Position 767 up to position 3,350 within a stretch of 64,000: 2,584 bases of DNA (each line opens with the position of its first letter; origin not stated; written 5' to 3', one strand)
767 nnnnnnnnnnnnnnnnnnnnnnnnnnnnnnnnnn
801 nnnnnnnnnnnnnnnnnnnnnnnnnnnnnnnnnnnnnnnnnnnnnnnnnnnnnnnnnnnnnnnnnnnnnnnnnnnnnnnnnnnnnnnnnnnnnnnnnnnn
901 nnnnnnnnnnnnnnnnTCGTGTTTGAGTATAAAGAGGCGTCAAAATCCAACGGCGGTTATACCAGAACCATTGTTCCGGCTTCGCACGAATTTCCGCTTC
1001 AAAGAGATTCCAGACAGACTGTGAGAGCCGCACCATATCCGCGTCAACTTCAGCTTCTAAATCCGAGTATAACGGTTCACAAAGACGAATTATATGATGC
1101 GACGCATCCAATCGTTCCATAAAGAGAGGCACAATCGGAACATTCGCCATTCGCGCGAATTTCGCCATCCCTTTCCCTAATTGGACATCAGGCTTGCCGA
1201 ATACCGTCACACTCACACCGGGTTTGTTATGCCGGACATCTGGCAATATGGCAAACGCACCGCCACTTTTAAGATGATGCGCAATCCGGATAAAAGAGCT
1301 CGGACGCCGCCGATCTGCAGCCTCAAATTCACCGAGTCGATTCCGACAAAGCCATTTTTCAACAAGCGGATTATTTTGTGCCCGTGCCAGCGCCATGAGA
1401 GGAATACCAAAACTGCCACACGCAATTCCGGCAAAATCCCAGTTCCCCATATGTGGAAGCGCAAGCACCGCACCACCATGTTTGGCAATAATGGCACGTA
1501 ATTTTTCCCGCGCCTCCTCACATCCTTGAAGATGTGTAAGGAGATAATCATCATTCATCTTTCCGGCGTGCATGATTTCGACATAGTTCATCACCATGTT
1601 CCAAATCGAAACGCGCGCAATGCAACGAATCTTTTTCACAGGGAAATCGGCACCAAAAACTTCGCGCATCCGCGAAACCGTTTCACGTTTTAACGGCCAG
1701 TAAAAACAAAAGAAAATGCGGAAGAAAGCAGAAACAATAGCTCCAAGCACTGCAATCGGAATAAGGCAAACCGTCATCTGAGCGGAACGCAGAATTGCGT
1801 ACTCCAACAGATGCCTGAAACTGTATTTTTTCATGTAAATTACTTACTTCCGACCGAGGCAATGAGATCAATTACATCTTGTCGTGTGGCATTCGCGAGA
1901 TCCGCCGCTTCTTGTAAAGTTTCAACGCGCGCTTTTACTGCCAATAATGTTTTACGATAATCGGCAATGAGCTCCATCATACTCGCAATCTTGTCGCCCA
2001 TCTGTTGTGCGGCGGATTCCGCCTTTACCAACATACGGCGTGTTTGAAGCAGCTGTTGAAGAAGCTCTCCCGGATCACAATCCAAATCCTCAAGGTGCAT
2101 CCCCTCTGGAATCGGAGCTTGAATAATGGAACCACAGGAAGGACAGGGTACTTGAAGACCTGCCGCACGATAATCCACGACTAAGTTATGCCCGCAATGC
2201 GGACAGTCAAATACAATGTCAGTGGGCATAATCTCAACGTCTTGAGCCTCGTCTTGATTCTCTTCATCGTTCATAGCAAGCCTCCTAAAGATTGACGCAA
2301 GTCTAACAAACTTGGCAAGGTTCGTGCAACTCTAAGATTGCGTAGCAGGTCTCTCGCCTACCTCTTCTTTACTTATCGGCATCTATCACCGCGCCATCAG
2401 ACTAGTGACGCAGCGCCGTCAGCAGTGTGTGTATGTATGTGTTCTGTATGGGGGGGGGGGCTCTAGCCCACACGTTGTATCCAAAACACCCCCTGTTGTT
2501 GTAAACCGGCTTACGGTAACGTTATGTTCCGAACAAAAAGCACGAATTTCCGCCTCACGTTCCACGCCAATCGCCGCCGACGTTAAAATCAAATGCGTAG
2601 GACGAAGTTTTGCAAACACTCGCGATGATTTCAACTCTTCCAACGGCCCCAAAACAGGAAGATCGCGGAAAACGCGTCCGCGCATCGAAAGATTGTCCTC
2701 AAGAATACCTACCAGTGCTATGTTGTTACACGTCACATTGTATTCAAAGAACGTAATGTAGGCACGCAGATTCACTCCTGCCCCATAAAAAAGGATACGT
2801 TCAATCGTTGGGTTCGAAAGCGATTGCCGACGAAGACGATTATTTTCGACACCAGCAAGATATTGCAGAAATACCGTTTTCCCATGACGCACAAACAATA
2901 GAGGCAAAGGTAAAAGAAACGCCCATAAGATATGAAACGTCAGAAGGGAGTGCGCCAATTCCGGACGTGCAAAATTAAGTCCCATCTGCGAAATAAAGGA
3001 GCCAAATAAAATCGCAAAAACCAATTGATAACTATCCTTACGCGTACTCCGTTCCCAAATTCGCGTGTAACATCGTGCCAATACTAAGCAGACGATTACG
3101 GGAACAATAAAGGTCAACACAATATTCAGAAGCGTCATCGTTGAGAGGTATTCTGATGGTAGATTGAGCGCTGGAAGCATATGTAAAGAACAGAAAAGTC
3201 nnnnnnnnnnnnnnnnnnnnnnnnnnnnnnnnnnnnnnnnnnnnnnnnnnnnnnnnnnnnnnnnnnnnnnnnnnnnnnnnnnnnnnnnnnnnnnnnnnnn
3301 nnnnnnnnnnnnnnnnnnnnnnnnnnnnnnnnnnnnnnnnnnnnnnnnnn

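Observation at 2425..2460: Hypermutable-looking simple sequence (TG/TA microsatellite plus G11 homopolymer) at the 3' end of a glycosyltransferase gene and upstream of a zinc-ribbon gene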

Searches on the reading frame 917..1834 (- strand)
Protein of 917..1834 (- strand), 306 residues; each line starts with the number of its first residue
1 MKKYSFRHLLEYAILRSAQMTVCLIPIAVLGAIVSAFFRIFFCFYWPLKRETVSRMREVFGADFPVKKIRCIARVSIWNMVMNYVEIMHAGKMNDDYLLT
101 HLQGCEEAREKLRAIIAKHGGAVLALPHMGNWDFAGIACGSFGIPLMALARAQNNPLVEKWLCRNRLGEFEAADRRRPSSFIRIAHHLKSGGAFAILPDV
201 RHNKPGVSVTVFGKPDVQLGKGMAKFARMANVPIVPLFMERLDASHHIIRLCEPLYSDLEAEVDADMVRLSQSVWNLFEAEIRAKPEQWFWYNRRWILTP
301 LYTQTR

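Call 6: search_protein_families(library=pfam, proteins=[window:917-1834:-])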
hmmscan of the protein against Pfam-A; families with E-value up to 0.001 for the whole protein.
window:917-1834:- (306 aa): 1 family
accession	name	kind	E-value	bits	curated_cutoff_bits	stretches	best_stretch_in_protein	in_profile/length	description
PF03279.18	Lip_A_acyltrans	-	4.9e-25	88.7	22.3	1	5-296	7-293/295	Bacterial lipid A biosynthesis acyltransferase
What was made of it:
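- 914..1834 (-): Lipid A biosynthesis (LpxL-type) acyltransferase gene, starting 5 nt after the zinc-ribbon gene. Pfam PF03279, E = 4.9e-25 (call 6).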

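Call 65: find_encoding_contigs(protein=window:917-1834:-, flank=10000, max_places=4)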
Protein window:917-1834:- (306 aa): 3 contigs read that carry it; 3 places shown.
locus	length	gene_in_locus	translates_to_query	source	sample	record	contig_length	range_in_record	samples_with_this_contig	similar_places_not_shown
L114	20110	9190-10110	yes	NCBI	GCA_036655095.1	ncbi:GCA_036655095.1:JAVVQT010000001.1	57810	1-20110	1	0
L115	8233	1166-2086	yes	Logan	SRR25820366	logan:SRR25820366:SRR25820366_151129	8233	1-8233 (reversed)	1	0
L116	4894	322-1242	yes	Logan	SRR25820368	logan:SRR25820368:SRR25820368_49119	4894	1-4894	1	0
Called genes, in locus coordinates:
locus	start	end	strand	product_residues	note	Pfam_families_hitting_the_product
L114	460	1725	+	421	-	PF00180:Iso_dh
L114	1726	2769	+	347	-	PF02646:RmuC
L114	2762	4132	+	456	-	PF22020:RlmL_1st, PF02926:THUMP (weak), PF01170:UPF0020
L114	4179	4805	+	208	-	PF06971:Put_DNA-bind_N, PF02629:CoA_binding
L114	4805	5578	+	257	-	PF02698:DUF218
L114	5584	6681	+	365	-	PF01041:DegT_DnrJ_EryC1, PF01212:Beta_elim_lyase (weak)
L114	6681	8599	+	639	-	PF00953:Glycos_transf_4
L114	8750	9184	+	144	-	PF23548:Zn_ribbon_FGT1_2 (faint)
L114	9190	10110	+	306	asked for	PF03279:Lip_A_acyltrans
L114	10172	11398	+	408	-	PF00155:Aminotran_1_2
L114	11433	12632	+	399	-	PF00365:PFK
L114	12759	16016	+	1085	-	PF13802:Gal_mutarotas_2, PF01055:Glyco_hydro_31_2nd, PF21365:Glyco_hydro_31_3rd, PF17137:DUF5110, PF00754:F5_F8_type_C, PF08305:NPCBM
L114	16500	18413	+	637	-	PF00012:HSP70, PF06723:MreB_Mbl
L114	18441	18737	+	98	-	PF00166:Cpn10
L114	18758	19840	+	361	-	PF00118:Cpn60_TCP1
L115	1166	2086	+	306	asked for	PF03279:Lip_A_acyltrans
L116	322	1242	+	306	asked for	PF03279:Lip_A_acyltrans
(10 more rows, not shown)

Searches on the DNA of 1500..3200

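Call 19: search_rna_families(source=window, start=1500, end=3200, threshold=evalue, max_evalue=1)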
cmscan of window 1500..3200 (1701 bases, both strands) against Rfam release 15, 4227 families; matches with E-value up to 1: 0.
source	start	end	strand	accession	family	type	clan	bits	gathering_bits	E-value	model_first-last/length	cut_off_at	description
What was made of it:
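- There is no Rfam match (call 19).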

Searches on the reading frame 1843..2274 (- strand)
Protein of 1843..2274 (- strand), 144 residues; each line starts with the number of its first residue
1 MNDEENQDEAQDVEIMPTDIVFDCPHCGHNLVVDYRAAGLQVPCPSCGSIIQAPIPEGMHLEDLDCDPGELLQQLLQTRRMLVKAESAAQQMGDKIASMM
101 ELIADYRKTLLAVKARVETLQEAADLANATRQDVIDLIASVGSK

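Call 5: find_encoding_contigs(protein=window:1843-2274:-, flank=4000, max_places=10)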
Protein window:1843-2274:- (144 aa): 7 contigs read that carry it; 7 places shown.
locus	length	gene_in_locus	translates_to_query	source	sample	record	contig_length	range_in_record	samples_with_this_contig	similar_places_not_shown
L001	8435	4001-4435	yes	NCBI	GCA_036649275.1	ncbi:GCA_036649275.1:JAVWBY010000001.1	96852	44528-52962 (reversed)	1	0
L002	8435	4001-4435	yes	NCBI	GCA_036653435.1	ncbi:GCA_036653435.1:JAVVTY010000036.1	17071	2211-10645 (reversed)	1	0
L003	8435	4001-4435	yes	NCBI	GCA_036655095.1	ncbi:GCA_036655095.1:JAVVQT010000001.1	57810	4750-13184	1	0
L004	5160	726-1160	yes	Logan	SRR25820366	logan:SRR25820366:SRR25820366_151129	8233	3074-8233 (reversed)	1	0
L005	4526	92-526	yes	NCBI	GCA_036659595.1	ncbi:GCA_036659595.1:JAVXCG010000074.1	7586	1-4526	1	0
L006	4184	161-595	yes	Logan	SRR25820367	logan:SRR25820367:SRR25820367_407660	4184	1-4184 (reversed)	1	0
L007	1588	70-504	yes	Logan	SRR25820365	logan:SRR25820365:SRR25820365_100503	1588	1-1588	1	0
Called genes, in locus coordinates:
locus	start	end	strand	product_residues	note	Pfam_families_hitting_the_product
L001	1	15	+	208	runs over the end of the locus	PF06971:Put_DNA-bind_N, PF02629:CoA_binding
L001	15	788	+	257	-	PF02698:DUF218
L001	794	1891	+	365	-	PF01041:DegT_DnrJ_EryC1, PF01212:Beta_elim_lyase (weak)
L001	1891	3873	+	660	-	PF00953:Glycos_transf_4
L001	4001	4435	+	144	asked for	PF23548:Zn_ribbon_FGT1_2 (faint)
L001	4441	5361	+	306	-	PF03279:Lip_A_acyltrans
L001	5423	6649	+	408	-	PF00155:Aminotran_1_2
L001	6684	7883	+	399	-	PF00365:PFK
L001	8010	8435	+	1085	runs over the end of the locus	PF13802:Gal_mutarotas_2, PF01055:Glyco_hydro_31_2nd, PF21365:Glyco_hydro_31_3rd, PF17137:DUF5110, PF00754:F5_F8_type_C, PF08305:NPCBM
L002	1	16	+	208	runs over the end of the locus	PF06971:Put_DNA-bind_N, PF02629:CoA_binding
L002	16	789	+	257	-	PF02698:DUF218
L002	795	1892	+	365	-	PF01041:DegT_DnrJ_EryC1, PF01212:Beta_elim_lyase (weak)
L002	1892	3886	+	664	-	PF00953:Glycos_transf_4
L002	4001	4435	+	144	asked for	PF23548:Zn_ribbon_FGT1_2 (faint)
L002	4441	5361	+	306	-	PF03279:Lip_A_acyltrans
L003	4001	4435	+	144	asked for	PF23548:Zn_ribbon_FGT1_2 (faint)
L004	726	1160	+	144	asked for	PF23548:Zn_ribbon_FGT1_2 (faint)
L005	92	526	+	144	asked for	PF23548:Zn_ribbon_FGT1_2 (faint)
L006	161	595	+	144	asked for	PF23548:Zn_ribbon_FGT1_2 (faint)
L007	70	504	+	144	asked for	PF23548:Zn_ribbon_FGT1_2 (faint)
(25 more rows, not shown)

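Call 6: search_protein_families(library=pfam, proteins=[window:1843-2274:-])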
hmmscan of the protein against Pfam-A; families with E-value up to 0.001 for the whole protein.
window:1843-2274:- (144 aa): 5 families
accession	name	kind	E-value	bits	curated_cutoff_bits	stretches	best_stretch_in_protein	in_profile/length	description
PF23548.1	Zn_ribbon_FGT1_2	-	4.5e-06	26.6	27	0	22-34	21-33/35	FORGETTER1 second zinc ribbon domain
PF24042.1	DUF7351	-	2.6e-05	24.5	31.2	1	23-60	3-41/177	Domain of unknown function (DUF7351)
PF24441.1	DUF7560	-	5.4e-05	23.3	27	1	18-51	2-37/44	Family of unknown function (DUF7560)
PF08271.17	Zn_Ribbon_TF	-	0.0001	22.2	29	1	24-53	3-31/43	TFIIB zinc-binding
PF13248.11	Zn_ribbon_3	-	0.0006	19.6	27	0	24-30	5-11/26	zinc-ribbon domain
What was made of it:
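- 1840..2274 (-): Zinc-ribbon / coiled-coil gene (144 aa), the first gene of a conserved block: zinc-ribbon, LpxL-like acyltransferase, aminotransferase, PFK. Only weak zinc-ribbon Pfam hits (call 6).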

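Call 39: find_homologous_proteins(query=window:1843-2274:-, max_evalue=0.001)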
Query window:1843-2274:- (144 aa): 96 proteins with E <= 0.001 among 119 candidates.
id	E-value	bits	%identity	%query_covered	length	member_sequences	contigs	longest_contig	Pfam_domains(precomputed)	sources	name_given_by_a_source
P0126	2.9e-88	310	100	100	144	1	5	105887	PF23548.2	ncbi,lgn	ncbi:MAG: hypothetical protein RR133_04875 [Kiritimatiellia bacterium]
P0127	5.0e-85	300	99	97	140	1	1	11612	PF23548.2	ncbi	ncbi:MAG: hypothetical protein RSD41_02815, partial [Kiritimatiellia bacterium]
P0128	1.3e-74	266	88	94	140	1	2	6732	PF24042.2,PF23548.2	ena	-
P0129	8.0e-74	264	88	94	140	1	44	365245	PF24042.2,PF23548.2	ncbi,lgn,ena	-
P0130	2.1e-73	262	87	94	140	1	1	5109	PF24042.2,PF23548.2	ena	-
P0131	7.6e-73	261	85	94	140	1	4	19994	PF24042.2,PF23548.2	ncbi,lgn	-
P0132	8.3e-73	260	87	94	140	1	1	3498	PF24042.2,PF23548.2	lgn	-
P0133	1.5e-72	260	86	94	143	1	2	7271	PF24042.2,PF23548.2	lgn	-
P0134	2.1e-72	259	86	94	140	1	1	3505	PF24042.2,PF23548.2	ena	-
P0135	5.4e-72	258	86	94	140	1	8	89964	PF24042.2,PF23548.2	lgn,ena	-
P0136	7.9e-72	257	86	94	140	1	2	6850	PF24042.2,PF23548.2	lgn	-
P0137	2.5e-67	243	83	92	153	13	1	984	PF23548.2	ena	-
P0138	3.5e-67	242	79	97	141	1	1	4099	-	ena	-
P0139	6.2e-67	241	80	95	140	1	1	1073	-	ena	-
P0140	2.0e-66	240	78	98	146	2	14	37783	PF23548.2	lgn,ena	-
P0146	1.3e-64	234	77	97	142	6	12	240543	-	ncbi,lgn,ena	-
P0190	4.3e-54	200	63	99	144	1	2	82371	PF24441.2,PF24042.2,PF23548.2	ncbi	-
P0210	2.9e-31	126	68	56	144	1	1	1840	-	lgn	-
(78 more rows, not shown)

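Call 40: find_encoding_contigs(protein=P0129, flank=5000, max_places=10)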
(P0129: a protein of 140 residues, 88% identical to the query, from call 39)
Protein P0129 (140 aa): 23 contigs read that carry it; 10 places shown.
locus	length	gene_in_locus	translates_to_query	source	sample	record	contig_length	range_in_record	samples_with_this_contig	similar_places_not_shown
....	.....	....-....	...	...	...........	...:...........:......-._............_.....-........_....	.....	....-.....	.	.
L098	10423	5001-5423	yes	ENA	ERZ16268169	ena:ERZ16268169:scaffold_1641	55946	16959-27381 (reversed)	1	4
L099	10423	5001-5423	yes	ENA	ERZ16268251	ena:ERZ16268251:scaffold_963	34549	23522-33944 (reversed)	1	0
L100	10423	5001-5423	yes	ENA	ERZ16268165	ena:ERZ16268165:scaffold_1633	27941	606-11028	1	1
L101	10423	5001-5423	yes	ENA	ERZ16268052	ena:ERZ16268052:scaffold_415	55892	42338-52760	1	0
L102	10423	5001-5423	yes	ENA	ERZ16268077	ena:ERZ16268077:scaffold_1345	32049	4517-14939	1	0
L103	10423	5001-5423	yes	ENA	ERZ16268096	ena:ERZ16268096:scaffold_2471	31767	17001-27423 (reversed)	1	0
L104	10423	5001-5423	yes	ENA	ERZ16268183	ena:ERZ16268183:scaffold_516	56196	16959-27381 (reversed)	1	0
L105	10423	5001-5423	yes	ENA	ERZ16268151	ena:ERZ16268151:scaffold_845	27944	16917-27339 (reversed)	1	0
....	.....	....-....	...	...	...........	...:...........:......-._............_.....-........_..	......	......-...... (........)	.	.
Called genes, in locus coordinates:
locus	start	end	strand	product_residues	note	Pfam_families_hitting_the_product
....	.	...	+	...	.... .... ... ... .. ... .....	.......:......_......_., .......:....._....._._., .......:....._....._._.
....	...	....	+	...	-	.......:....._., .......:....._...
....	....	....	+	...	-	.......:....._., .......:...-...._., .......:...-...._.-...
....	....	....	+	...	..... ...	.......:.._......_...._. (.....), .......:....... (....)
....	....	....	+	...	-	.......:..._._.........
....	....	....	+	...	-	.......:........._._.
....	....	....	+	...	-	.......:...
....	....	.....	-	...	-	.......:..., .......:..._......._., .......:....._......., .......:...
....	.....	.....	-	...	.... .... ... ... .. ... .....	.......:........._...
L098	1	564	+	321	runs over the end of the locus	PF00535:Glycos_transf_2, PF13641:Glyco_tranf_2_3, PF13632:Glyco_trans_2_3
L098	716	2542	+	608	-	PF17297:PEPCK_N, PF00821:PEPCK_GTP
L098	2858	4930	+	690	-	PF12437:GSIII_N, PF00120:Gln-synt_C, PF18318:Gln-synt_C-ter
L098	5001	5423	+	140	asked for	PF23548:Zn_ribbon_FGT1_2 (faint), PF24042:DUF7351 (weak)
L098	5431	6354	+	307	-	PF03279:Lip_A_acyltrans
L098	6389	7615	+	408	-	PF00155:Aminotran_1_2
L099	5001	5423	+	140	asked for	PF23548:Zn_ribbon_FGT1_2 (faint), PF24042:DUF7351 (weak)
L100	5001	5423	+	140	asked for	PF23548:Zn_ribbon_FGT1_2 (faint), PF24042:DUF7351 (weak)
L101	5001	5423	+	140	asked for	PF23548:Zn_ribbon_FGT1_2 (faint), PF24042:DUF7351 (weak)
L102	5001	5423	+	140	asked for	PF23548:Zn_ribbon_FGT1_2 (faint), PF24042:DUF7351 (weak)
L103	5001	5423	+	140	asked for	PF23548:Zn_ribbon_FGT1_2 (faint), PF24042:DUF7351 (weak)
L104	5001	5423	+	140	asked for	PF23548:Zn_ribbon_FGT1_2 (faint), PF24042:DUF7351 (weak)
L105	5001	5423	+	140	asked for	PF23548:Zn_ribbon_FGT1_2 (faint), PF24042:DUF7351 (weak)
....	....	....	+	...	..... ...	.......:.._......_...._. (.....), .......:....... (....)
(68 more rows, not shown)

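Call 42: find_encoding_contigs(protein=P0190, flank=4000, max_places=3)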
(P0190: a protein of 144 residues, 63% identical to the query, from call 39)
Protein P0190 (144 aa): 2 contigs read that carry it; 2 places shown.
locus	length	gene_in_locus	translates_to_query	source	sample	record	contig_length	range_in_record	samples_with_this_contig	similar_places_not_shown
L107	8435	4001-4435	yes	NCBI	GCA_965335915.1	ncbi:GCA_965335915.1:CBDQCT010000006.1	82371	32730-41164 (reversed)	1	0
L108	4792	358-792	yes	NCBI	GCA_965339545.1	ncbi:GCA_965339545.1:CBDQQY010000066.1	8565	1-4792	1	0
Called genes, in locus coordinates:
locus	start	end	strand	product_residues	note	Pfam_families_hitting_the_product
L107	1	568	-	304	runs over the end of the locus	PF00175:NAD_binding_1 (weak), PF10418:DHODB_Fe-S_bind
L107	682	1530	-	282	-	PF05681:Fumerase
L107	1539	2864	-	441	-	PF02878:PGM_PMM_I, PF02879:PGM_PMM_II, PF02880:PGM_PMM_III, PF00408:PGM_PMM_IV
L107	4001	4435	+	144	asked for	PF23548:Zn_ribbon_FGT1_2 (faint), PF24441:DUF7560 (faint), PF24042:DUF7351 (weak)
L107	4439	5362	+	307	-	PF03279:Lip_A_acyltrans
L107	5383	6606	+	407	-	PF00155:Aminotran_1_2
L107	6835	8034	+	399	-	PF00365:PFK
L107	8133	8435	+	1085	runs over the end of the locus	PF13802:Gal_mutarotas_2, PF01055:Glyco_hydro_31_2nd, PF21365:Glyco_hydro_31_3rd, PF17137:DUF5110, PF00754:F5_F8_type_C, PF22633:F5_F8_type_C_2 (weak), PF08305:NPCBM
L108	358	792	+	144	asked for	PF23548:Zn_ribbon_FGT1_2 (faint), PF24441:DUF7560 (faint), PF24042:DUF7351 (weak)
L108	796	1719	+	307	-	PF03279:Lip_A_acyltrans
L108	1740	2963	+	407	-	PF00155:Aminotran_1_2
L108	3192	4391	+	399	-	PF00365:PFK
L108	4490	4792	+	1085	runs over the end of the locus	PF13802:Gal_mutarotas_2, PF01055:Glyco_hydro_31_2nd, PF21365:Glyco_hydro_31_3rd, PF17137:DUF5110, PF00754:F5_F8_type_C, PF22633:F5_F8_type_C_2 (weak), PF08305:NPCBM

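Call 43: find_encoding_contigs(protein=P0146, flank=4000, max_places=3)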
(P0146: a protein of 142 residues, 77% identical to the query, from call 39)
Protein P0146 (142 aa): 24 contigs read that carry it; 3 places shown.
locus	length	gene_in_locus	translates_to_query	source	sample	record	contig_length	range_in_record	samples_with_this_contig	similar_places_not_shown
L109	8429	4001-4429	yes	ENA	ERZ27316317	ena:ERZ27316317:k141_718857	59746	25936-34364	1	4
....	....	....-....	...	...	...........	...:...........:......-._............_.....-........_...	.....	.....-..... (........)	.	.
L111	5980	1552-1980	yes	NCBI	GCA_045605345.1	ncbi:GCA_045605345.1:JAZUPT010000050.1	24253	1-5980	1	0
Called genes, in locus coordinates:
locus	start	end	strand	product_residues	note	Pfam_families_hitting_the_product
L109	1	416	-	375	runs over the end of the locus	PF01073:3Beta_HSD, PF01370:Epimerase, PF02719:Polysacc_synt_2, PF04321:RmlD_sub_bind, PF13460:NAD_binding_10, PF16363:GDP_Man_Dehyd, PF07993:NAD_binding_4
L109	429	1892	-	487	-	PF00285:Citrate_synt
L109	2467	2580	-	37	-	-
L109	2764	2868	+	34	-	-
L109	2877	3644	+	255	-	-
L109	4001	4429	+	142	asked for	-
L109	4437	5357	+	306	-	PF03279:Lip_A_acyltrans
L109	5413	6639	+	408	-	PF00155:Aminotran_1_2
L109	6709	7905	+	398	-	PF00365:PFK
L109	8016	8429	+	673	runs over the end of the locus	-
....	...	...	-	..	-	-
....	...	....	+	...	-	-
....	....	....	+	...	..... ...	-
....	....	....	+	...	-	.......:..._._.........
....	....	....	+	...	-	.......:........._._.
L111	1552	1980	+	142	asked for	-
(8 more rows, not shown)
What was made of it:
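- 1840..2274 (-): Homologues are 63-88 % identical in sister species and always sit next to the acyltransferase (calls 39, 40, 42, 43).
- The zinc-ribbon operon has different upstream neighbours in three other species (calls 40, 42, 43).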
